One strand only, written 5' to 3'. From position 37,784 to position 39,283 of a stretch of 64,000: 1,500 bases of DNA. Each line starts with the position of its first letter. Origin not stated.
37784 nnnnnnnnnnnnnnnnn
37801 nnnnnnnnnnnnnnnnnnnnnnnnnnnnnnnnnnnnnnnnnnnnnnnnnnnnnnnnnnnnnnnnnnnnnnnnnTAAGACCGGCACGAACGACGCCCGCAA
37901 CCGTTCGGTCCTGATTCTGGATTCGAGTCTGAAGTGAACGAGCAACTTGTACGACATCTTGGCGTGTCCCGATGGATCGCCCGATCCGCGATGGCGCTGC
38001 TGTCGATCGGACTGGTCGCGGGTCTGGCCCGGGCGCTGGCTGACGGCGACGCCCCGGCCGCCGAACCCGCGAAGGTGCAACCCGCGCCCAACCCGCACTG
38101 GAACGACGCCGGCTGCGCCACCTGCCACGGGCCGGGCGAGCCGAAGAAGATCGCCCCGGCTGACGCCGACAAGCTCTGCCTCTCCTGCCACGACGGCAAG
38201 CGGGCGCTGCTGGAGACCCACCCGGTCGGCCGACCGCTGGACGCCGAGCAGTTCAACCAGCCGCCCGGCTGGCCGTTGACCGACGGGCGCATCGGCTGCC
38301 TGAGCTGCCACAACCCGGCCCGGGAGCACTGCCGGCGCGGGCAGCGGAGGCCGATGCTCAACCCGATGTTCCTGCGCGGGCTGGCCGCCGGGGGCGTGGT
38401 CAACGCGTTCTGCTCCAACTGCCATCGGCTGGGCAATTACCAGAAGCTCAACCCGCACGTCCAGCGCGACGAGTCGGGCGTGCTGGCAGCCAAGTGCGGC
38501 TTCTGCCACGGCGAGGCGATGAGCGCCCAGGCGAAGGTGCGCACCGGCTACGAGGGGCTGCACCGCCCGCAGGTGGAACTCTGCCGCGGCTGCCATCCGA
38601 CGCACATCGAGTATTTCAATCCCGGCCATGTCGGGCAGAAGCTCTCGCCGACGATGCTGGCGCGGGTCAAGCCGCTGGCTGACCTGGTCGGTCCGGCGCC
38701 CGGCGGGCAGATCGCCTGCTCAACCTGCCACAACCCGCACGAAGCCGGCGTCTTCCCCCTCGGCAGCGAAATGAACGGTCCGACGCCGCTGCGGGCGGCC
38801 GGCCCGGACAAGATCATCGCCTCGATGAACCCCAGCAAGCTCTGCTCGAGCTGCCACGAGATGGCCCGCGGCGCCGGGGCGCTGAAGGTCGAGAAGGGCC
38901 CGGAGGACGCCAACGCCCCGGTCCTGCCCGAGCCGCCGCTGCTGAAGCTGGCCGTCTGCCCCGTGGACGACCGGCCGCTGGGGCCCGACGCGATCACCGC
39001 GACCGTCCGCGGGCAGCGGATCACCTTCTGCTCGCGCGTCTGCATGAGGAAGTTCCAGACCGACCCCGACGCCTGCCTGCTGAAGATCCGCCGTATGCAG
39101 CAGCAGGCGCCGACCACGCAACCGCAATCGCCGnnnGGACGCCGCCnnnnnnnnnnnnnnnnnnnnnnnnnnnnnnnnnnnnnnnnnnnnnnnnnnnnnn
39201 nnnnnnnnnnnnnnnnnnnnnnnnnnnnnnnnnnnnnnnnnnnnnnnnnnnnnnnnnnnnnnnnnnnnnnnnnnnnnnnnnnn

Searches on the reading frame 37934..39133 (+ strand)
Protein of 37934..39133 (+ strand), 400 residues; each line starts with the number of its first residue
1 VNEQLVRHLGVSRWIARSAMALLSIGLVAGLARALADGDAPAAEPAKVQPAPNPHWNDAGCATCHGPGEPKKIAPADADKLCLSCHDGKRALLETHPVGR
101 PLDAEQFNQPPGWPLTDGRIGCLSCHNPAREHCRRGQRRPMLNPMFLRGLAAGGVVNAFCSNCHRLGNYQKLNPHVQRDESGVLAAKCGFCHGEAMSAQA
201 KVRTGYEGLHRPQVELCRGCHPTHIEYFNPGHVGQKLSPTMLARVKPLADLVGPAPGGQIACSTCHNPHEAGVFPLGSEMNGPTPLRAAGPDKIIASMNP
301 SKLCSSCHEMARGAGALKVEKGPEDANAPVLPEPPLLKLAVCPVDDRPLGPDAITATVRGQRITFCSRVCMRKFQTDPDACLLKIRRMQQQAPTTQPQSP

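Call 6: search_protein_families(library=pfam, proteins=[window:37934-39133:+], max_evalue=0.01)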
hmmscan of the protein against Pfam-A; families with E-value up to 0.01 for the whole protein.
window:37934-39133:+ (400 aa): 7 families
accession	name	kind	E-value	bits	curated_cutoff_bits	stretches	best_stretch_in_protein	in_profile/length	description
PF09699.15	Paired_CXXCH_1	-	5.6e-15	55.2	20.6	2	59-90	7-40/41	Doubled CXXCH motif (Paired_CXXCH_1)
PF14537.11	Cytochrom_c3_2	-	1.6e-14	54.6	25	2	58-128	6-66/79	Cytochrome c3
PF14522.11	Cytochrome_C7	-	8e-12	45.2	24.8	1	57-92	10-54/67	Cytochrome c7 and related cytochrome c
PF22113.1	Mtrc-MtrF_II-IV_dom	-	1e-10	41.8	30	2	155-319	4-138/176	Outer membrane cytochrome MtrC/MtrF-like, domains II/IV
PF04945.19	YHS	-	0.0019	18.6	30.3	1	359-379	21-41/47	YHS domain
PF02085.21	Cytochrom_CIII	-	0.0027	18.5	22.9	0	159-224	32-85/101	Class III cytochrome C family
PF13442.11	Cytochrome_CBB3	-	0.0094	16.7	27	0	302-334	12-25/68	Cytochrome C oxidase, cbb3-type, subunit III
